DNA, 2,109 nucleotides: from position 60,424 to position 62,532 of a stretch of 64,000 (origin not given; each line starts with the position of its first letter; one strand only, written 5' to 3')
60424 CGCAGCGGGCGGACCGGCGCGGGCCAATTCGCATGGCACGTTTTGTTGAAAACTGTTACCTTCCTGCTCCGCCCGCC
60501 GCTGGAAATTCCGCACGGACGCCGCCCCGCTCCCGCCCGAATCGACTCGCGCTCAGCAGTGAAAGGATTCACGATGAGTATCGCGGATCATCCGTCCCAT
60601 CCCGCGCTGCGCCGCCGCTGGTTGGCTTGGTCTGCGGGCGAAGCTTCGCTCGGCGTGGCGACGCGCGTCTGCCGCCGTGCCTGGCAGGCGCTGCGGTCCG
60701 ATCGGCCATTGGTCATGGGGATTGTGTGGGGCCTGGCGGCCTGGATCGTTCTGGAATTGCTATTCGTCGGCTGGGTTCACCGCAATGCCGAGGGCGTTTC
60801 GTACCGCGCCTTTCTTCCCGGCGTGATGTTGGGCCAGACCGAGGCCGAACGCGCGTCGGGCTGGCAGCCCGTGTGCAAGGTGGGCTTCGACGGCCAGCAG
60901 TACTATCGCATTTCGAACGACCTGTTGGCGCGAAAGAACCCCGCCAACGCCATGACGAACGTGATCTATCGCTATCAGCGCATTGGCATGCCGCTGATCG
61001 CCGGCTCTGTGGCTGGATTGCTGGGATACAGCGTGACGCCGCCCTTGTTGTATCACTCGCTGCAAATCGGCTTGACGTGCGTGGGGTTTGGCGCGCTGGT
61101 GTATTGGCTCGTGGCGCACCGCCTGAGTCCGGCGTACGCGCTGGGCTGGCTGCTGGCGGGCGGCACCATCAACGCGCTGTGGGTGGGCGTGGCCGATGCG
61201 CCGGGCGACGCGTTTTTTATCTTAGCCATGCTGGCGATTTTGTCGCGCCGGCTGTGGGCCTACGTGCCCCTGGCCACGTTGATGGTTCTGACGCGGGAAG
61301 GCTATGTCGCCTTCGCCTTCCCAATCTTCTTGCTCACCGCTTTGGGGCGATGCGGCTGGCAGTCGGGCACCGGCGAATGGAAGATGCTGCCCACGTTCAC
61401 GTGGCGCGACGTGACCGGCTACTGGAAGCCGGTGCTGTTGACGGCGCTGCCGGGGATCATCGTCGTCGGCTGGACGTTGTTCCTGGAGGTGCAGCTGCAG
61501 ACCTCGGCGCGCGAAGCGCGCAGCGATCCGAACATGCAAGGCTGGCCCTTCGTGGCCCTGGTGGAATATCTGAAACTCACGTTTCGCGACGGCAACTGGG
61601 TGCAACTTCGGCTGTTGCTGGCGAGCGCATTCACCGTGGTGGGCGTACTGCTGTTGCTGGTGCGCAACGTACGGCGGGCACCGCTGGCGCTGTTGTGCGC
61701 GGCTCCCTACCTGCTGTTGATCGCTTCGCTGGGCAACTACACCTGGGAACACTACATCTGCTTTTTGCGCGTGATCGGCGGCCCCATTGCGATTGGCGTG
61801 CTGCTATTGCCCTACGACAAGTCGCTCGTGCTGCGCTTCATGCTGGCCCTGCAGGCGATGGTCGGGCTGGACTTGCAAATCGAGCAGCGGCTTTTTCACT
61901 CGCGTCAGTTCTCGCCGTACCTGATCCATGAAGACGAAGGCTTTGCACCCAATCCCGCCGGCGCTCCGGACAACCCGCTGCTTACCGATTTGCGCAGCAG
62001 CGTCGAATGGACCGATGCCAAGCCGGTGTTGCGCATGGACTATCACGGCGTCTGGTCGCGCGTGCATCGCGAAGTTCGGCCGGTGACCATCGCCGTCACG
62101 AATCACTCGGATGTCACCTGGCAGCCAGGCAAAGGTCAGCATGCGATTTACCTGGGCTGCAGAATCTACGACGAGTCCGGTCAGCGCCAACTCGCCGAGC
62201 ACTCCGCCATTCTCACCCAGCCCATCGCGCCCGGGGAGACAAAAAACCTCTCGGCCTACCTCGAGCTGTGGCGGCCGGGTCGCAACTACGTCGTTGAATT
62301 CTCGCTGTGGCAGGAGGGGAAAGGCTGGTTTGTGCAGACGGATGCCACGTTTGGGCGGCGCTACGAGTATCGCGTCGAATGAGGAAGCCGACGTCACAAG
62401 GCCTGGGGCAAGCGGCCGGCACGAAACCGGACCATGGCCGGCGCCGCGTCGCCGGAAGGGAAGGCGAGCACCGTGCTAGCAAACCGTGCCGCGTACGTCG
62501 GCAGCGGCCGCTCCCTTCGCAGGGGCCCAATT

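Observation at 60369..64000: Tandem paralogous polytopic membrane-protein genes, each behind the same block-conserved ~200-nt leader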

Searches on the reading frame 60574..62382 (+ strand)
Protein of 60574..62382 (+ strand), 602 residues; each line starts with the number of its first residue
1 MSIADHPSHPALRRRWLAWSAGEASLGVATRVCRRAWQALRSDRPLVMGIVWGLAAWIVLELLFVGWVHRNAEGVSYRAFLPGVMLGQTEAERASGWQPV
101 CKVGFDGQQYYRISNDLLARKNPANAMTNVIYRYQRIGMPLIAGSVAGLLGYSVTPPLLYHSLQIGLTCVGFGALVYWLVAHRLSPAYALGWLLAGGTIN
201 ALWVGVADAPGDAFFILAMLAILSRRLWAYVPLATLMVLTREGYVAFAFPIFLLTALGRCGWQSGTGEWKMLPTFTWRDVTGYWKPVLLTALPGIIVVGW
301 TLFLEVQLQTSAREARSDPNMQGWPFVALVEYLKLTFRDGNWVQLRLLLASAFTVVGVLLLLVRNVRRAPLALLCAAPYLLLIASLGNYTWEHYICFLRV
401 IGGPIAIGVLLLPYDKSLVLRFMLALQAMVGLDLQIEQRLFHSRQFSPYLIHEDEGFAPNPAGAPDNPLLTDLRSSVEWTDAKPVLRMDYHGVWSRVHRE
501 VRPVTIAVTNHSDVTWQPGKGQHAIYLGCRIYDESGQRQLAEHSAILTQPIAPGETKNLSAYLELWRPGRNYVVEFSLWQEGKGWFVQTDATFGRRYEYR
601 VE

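Call 7: search_protein_families(library=pfam, proteins=[window:60574-62382:+], max_evalue=1)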
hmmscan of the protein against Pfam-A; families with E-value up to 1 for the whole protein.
window:60574-62382:+ (602 aa): 0 families
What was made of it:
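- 60574..62382 (+): Gene 1: a GT-C fold glycosyltransferase (clade A) of 602 aa, with a transmembrane domain of about 11-13 helices and a C-terminal beta-sandwich (residues ~470-602). No Pfam family matches (call 7).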

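Call 12: find_homologous_proteins(query=window:60574-62382:+)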
Query window:60574-62382:+ (602 aa): 20 proteins with E <= 0.001 among 8000 candidates.
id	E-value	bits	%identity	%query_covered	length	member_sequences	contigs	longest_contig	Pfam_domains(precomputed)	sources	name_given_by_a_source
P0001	0.0e+0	1390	100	100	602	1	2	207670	-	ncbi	ncbi:MAG: hypothetical protein AB7O59_15470 [Pirellulales bacterium]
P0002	5.0e-250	850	60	100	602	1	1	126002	-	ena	-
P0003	3.7e-245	834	59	100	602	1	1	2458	-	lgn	-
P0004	9.4e-243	826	62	92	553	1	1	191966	-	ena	-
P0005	7.7e-233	793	56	100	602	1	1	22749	-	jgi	jgi:hypothetical protein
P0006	2.1e-232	791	61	90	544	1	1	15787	-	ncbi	ncbi:MAG: hypothetical protein WD845_13070 [Pirellulales bacterium]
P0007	4.9e-231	787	58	97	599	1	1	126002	-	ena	-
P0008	1.4e-228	779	56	100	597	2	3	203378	-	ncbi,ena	-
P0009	1.4e-227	775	56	97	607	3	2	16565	-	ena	-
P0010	8.1e-226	770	53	100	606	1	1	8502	-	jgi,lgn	-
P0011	3.2e-225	768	54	100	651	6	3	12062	-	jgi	jgi:hypothetical protein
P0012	5.8e-224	764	54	100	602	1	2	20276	-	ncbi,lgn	-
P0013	1.4e-221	756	58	94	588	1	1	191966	-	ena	-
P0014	4.3e-204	698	52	100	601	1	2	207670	-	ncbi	ncbi:MAG: hypothetical protein AB7O59_15475 [Pirellulales bacterium]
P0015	3.3e-185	636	47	100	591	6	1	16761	-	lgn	-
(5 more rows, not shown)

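Call 13: find_encoding_contigs(protein=P0014, flank=10000, max_places=3)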
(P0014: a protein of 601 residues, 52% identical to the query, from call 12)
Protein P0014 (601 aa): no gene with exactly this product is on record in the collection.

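Call 14: find_encoding_contigs(protein=P0002, flank=10000, max_places=3)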
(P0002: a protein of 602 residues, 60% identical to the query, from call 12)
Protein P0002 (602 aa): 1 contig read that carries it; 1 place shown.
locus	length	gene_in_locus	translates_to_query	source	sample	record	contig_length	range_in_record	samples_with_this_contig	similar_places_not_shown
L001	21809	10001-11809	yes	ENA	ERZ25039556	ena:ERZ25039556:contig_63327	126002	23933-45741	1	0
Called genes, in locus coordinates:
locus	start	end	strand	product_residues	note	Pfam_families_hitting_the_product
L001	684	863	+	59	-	-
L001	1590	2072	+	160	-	PF00749:tRNA-synt_1c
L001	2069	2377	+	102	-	PF00749:tRNA-synt_1c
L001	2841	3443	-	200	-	-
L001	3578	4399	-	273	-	PF00378:ECH_1, PF16113:ECH_2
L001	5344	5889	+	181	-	PF19051:GFO_IDH_MocA_C2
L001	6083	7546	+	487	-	-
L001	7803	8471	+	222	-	PF01618:MotA_ExbB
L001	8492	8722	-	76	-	-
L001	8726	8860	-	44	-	-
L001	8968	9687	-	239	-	PF00596:Aldolase_II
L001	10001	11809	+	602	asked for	-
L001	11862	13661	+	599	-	-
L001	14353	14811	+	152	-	PF00834:Ribul_P_3_epim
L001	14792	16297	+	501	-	PF00300:His_Phos_1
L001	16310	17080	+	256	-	PF12804:NTP_transf_3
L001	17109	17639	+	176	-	PF04138:GtrA_DPMS_TM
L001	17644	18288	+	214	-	-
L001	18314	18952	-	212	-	PF13563:2_5_RNA_ligase2, PF06299:DUF1045 (weak)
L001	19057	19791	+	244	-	PF00535:Glycos_transf_2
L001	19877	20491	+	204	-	PF00583:Acetyltransf_1, PF13508:Acetyltransf_7, PF13673:Acetyltransf_10 (weak)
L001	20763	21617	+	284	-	-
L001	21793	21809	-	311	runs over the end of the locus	PF01619:Pro_dh (weak)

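Call 15: find_encoding_contigs(protein=P0004, flank=10000, max_places=3)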
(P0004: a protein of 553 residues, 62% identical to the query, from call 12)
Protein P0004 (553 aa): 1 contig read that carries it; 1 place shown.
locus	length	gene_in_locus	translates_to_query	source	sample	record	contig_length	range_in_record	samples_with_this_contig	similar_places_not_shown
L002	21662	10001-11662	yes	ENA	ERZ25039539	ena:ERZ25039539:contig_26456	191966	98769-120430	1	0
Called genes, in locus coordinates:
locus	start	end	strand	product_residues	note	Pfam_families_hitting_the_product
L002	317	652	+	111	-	-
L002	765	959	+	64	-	-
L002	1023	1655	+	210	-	-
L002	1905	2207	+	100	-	-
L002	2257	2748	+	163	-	-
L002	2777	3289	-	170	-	PF00378:ECH_1, PF16113:ECH_2 (weak)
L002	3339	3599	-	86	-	PF00378:ECH_1, PF16113:ECH_2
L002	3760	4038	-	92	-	PF01075:Glyco_transf_9 (weak)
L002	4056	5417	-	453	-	PF13432:TPR_16, PF13414:TPR_11 (weak), PF13424:TPR_12, PF13432:TPR_16, PF00515:TPR_1 (weak), PF13424:TPR_12 (weak), PF14559:TPR_19 (weak), PF13414:TPR_11, +18 more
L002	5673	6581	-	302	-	-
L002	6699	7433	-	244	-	PF13432:TPR_16, PF13424:TPR_12 (weak), PF14559:TPR_19 (weak), PF00515:TPR_1 (weak), PF07719:TPR_2 (weak), PF13181:TPR_8 (weak), PF13424:TPR_12, PF13432:TPR_16, +8 more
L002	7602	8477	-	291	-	PF01699:Na_Ca_ex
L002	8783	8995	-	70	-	-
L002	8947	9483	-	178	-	PF00596:Aldolase_II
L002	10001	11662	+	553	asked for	-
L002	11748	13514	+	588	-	-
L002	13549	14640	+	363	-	PF04138:GtrA_DPMS_TM, PF00834:Ribul_P_3_epim (weak)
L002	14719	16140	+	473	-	PF00300:His_Phos_1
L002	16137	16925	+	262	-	PF12804:NTP_transf_3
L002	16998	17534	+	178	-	PF04138:GtrA_DPMS_TM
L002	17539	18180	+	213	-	-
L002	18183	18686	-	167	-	PF13563:2_5_RNA_ligase2 (faint), PF06299:DUF1045 (weak)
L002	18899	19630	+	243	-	PF00535:Glycos_transf_2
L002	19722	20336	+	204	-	PF00583:Acetyltransf_1, PF13508:Acetyltransf_7, PF13673:Acetyltransf_10 (weak)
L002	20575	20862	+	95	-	-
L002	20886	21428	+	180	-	-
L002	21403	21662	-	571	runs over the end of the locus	PF00749:tRNA-synt_1c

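Call 23: find_related_loci(query=A2, collection=genome_contigs, flank=10000)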
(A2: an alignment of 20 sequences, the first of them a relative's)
Query A2 (602 aa) in genome_contigs; peptide patterns used: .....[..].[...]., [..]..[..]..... (x = any residue, [..] = any of these).
37 stretches matched a pattern; 13 encode a relative of the query (tblastn E <= 1e-3); 13 distinct loci.
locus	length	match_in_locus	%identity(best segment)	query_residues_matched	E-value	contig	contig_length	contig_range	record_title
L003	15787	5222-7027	59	1-602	0e+0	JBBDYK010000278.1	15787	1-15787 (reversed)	MAG: Pirellulales bacterium isolate LejiaD_2_63_9 Lejia_D_5887_length_15787_cov_5, whole genome shotgun sequence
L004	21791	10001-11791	56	1-602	0e+0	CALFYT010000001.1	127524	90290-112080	MAG TPA_asm: uncultured Planctomycetaceae bacterium isolate SRR7515930_bin.114_CONCOCT_v1.1_MAG genome assembly, contig:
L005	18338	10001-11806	54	1-602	0e+0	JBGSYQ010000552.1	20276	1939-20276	MAG: Pirellulales bacterium isolate JTS-RE94 k141_9343771, whole genome shotgun sequence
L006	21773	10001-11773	48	1-602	0e+0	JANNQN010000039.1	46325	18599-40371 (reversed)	MAG: Planctomycetia bacterium isolate SOY_31_metabat_442_sub SOY_31_k141_2733930, whole genome shotgun sequence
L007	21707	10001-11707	46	20-602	2e-171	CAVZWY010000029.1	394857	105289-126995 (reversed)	MAG: uncultured Planctomycetaceae bacterium isolate MFD02416.bin.2.64 genome assembly, contig: contig_5957, whole genome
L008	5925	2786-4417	49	46-602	1e-162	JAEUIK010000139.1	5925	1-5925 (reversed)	MAG: Planctomycetaceae bacterium isolate new MAG-41 k141_3540632, whole genome shotgun sequence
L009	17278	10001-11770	50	1-602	2e-179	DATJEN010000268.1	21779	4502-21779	MAG TPA_asm: Pirellulales bacterium isolate SMAG_U15434 k141_8031009, whole genome shotgun sequence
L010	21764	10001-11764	35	28-602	5e-95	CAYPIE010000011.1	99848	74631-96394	MAG TPA_asm: uncultured Alcaligenaceae bacterium isolate SRP128890_co1_93 genome assembly, contig: NODE_308_length_99848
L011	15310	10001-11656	33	34-602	5e-82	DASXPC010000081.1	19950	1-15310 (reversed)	MAG TPA_asm: Fimbriiglobus sp. isolate SMAG_U5398 k141_1394411, whole genome shotgun sequence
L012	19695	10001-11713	34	25-602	6e-76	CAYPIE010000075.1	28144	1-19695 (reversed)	MAG TPA_asm: uncultured Alcaligenaceae bacterium isolate SRP128890_co1_93 genome assembly, contig: NODE_2869_length_2814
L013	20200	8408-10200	35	53-601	7e-66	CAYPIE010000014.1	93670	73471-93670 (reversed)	MAG TPA_asm: uncultured Alcaligenaceae bacterium isolate SRP128890_co1_93 genome assembly, contig: NODE_357_length_93670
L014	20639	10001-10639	26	104-333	3e-16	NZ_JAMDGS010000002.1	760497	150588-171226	Pseudomonas aphyarum strain ID386 i386_S44_L001_R1_001_contig_2, whole genome shotgun sequence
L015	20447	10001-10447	32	98-246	3e-12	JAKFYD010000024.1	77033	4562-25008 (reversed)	MAG: Bdellovibrionaceae bacterium isolate ND5_Bin_38_1 ND5_0000263, whole genome shotgun sequence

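Call 24: find_related_loci(query=A2, collection=metagenome_contigs, flank=10000)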
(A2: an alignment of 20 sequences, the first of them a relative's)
Query A2 (602 aa) in metagenome_contigs; peptide patterns used: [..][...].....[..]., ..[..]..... (x = any residue, [..] = any of these).
184 stretches matched a pattern; 5 encode a relative of the query (tblastn E <= 1e-3); 5 distinct loci.
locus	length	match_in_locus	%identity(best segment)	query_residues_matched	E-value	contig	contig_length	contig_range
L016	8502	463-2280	53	1-602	0e+0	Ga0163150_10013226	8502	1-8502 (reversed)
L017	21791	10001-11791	56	1-602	0e+0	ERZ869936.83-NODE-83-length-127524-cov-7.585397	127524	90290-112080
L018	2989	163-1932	50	1-602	0e+0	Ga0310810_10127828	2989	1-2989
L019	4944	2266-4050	45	13-602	8e-173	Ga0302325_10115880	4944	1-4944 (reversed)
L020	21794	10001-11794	52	1-602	0e+0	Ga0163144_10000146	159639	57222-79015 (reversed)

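Call 43: search_solved_structures(query=A2, max_evalue=10)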
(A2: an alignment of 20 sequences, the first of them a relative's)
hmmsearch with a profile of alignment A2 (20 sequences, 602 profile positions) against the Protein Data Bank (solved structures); distinct sequences matched with E-value up to 10: 0.
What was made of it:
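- On Any Pfam-A family or solved-structure sequence family: 0 PDB chains at E <= 10 with the family profile (call 43).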

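Call 44: search_protein_families(library=ncbifam, proteins=[L001:14792-16297:+, L001:16310-17080:+, L001:17109-17639:+, L001:17644-18288:+, L001:19057-19791:+, L002:13549-14640:+, L001:18314-18952:-, window:60574-62382:+], max_evalue=0.001)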
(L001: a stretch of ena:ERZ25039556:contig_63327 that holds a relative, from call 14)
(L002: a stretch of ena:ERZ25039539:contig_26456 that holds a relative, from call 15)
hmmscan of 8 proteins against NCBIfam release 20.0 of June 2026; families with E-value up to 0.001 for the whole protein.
L001:14792-16297:+ (501 aa): 10 families
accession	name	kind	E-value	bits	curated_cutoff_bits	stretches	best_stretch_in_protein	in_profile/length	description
TIGR03162.1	ribazole_cobC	equivalog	8.3e-24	84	162.9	1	293-463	5-169/176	alpha-ribazole phosphatase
NF005567.0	PRK07238.1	equivalog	1e-22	81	326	1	282-472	173-359/378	bifunctional RNase H/acid phosphatase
NF045917.1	PhserinePhPspA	equivalog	1.6e-15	57.4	350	1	292-452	7-164/211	phosphoserine phosphatase PspA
TIGR03848.1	MSMEG_4193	subfamily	2.9e-14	53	203.85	1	322-463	33-177/204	MSMEG_4193 family putative phosphomutase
NF002901.0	PRK03482.1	equivalog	4.1e-12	46.2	261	1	292-461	7-173/215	2,3-diphosphoglycerate-dependent phosphoglycerate mutase GpmB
NF002339.0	PRK01295.1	equivalog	1.4e-09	37.7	316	1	292-468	8-188/206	2,3-bisphosphoglycerate-dependent phosphoglycerate mutase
NF038349.1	dPGM_arch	equivalog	8e-08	32.4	225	1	327-473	36-171/194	2,3-diphosphoglycerate-dependent phosphoglycerate mutase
NF011580.0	PRK15004.1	equivalog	8.6e-07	29.2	250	1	292-458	6-169/203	adenosylcobalamin/alpha-ribazole phosphatase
NF009993.0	PRK13462.1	equivalog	7.7e-06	25.7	226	1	288-463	7-172/203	acid phosphatase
NF010718.0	PRK14120.1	equivalog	0.00036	19.9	366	0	403-470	145-215/249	phosphoglyceromutase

L001:16310-17080:+ (256 aa): 11 families
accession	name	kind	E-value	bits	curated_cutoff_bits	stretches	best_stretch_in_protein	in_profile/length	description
NF010932.0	PRK14352.1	equivalog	2.7e-07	29.6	611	1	3-228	9-226/488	bifunctional UDP-N-acetylglucosamine diphosphorylase/glucosamine-1-phosphate N-acetyltransferase GlmU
TIGR03992.1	Arch_glmU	subfamily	5.9e-07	28.7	292.1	1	1-239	1-220/393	bifunctional sugar-1-phosphate nucleotidylyltransferase/acetyltransferase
TIGR01173.1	glmU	equivalog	7.3e-07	28.4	366.85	1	2-229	2-216/452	bifunctional UDP-N-acetylglucosamine diphosphorylase/glucosamine-1-phosphate N-acetyltransferase GlmU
NF010935.0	PRK14355.1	equivalog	1.3e-05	24.1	718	1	4-228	7-221/459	bifunctional UDP-N-acetylglucosamine diphosphorylase/glucosamine-1-phosphate N-acetyltransferase GlmU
NF010933.0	PRK14353.1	equivalog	2.2e-05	23.3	505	1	3-229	8-223/453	bifunctional UDP-N-acetylglucosamine diphosphorylase/glucosamine-1-phosphate N-acetyltransferase GlmU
TIGR01208.1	rmlA_long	equivalog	4.1e-05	22.7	320.25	1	4-239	3-227/353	glucose-1-phosphate thymidylyltransferase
NF041313.1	UDPGP_AglF_Halo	equivalog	5.7e-05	22.7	400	1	1-241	1-229/234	UTP--glucose-1-phosphate uridylyltransferase AglF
NF010938.0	PRK14358.1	equivalog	7e-05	21.6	500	1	3-227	10-222/481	bifunctional N-acetylglucosamine-1-phosphate uridyltransferase/glucosamine-1-phosphate acetyltransferase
NF052502.1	man1P_GTase_Rv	exception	0.00011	21.2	440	0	4-238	4-222/352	mannose-1-phosphate guanylyltransferase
NF041135.1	IPPtranDIPPsyn_Thcocales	equivalog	0.00018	20.6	580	1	1-115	1-107/419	bifunctional L-myo-inositol-1-phosphate cytidylyltransferase/CDP-L-myo-inositol myo-inositolphosphotransferase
NF045761.1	NAMPUrTaseMurU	equivalog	0.0007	19.5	250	0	2-64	2-63/226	N-acetylmuramate alpha-1-phosphate uridylyltransferase MurU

L001:17109-17639:+ (176 aa): 0 families

L001:17644-18288:+ (214 aa): 0 families

L001:19057-19791:+ (244 aa): 6 families
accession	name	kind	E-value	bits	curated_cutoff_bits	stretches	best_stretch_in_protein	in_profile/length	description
NF007986.1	PRK10714.1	equivalog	1.3e-10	40.8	529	1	6-214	6-209/316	undecaprenyl-phosphate 4-deoxy-4-formamido-L-arabinose transferase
TIGR03937.1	PgaC_IcaA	equivalog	2.9e-09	36.4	422.3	1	6-104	45-139/407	poly-beta-1,6-N-acetyl-D-glucosamine synthase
NF007482.0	PRK10073.1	equivalog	1.8e-07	30.5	423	1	2-105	2-100/334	glycosyltransferase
NF047588.1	GlcsyltransPgfSStrep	equivalog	2.5e-06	27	500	1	7-108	2-103/308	glycosyltransferase PgfS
NF058614.1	PPMAGASynPpgS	equivalog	6.2e-06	25.8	370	1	10-221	4-212/226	polyprenyl-phospho-N-acetylgalactosaminyl synthase PpgS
TIGR04283.1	glyco_like_mftF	equivalog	6.5e-06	25.9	182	1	8-109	1-90/221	TIGR04283 family arsenosugar biosynthesis glycosyltransferase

L002:13549-14640:+ (363 aa): 3 families
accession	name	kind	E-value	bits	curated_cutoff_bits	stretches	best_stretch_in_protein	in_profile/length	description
NF004076.0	PRK05581.1-4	subfamily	1.7e-08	34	165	1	176-287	31-141/221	ribulose-phosphate 3-epimerase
NF007266.0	PRK09722.1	equivalog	2.3e-06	27.3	271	1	175-287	27-139/230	D-allulose 6-phosphate 3-epimerase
TIGR01163.1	rpe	equivalog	0.0001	21.8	212.6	1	176-287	26-136/211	ribulose-phosphate 3-epimerase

L001:18314-18952:- (212 aa): 2 families
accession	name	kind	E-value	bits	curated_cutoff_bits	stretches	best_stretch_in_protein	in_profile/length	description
TIGR03223.1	Phn_opern_protn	hypoth_equivalog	1.8e-05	24.4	248.95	1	102-172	111-182/228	putative phosphonate metabolism protein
TIGR02258.1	2_5_ligase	equivalog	0.00033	20.6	65.7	0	133-197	96-162/180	RNA 2',3'-cyclic phosphodiesterase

window:60574-62382:+ (602 aa): 1 family
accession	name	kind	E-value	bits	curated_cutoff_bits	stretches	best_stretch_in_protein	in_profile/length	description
NF046093.1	AZOBR_p60025_fam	subfamily_domain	4.4e-33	114.4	150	1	102-263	58-218/232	AZOBR_p60025 family cell surface glycopolymer formation protein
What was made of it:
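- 60574..62382 (+): NCBIfam NF046093 scores 114 bits, below its cut-off of 150 (call 44).
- On NCBIfam NF046093 (AZOBR_p60025 family): 114.4 bits, covering residues 102-263 only (call 44).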

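Call 52: predict_structure(alignment_id=A2)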
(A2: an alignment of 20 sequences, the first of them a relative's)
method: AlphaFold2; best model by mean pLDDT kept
length: 602 residues; sequences in the alignment: 20
mean_pLDDT: 77.1   pTM: 0.74
mean pLDDT of the five models: 77.1, 76.5, 76.2, 75.4, 74.6
residues with pLDDT >= 90: 163; 70-90: 280; 50-70: 105; < 50: 54
segments of 3 or more residues with pLDDT < 50: 1-12, 19-22, 74-76, 439-456, 491-494, 583-591
pLDDT, mean of each block of 10 residues (from residue 1): 41 49 58 76 89 94 75 53 65 69 61 76 56 80 89 82 93 97 94 83 81 96 94 95 91 89 83 85 90 92 81 56 69 75 78 91 90 92 80 70 92 89 89 60 35 50 76 80 78 52 83 84 78 80 77 90 77 83 42 73 82
secondary structure, 60 per line:
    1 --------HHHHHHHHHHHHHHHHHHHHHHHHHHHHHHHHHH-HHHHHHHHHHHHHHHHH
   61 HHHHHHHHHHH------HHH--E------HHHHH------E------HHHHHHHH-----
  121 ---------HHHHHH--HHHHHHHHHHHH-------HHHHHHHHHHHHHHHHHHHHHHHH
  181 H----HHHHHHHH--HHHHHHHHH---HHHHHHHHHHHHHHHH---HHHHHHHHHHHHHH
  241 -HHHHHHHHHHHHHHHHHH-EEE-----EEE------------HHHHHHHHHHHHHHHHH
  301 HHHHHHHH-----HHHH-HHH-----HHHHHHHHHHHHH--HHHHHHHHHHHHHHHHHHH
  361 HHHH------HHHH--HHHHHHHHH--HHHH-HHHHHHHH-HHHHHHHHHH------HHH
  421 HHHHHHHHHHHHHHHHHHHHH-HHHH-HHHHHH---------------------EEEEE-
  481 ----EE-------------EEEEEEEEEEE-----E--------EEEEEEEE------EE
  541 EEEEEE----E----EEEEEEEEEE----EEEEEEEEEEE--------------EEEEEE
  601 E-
elements in order: H9-42 H44-71 H90-94 H108-115 H130-135 H138-149 H157-181 H186-193 H196-204 H208-223 H227-240 H242-259 E261-263 E269-271 H284-308 H314-317 H327-339 H342-364 H371-374 H377-385 H388-391 H393-400 H402-411 H418-441 H443-446 H448-453 E475-479 E500-510 E525-532 E539-546 E556-565 E570-580 E595-601
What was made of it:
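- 60574..62382 (+): AlphaFold2 pLDDT 77, pTM 0.74 (call 52).
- On GT-C fold glycosyltransferases: The AlphaFold2 model has pLDDT 77 and pTM 0.74 (call 52).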
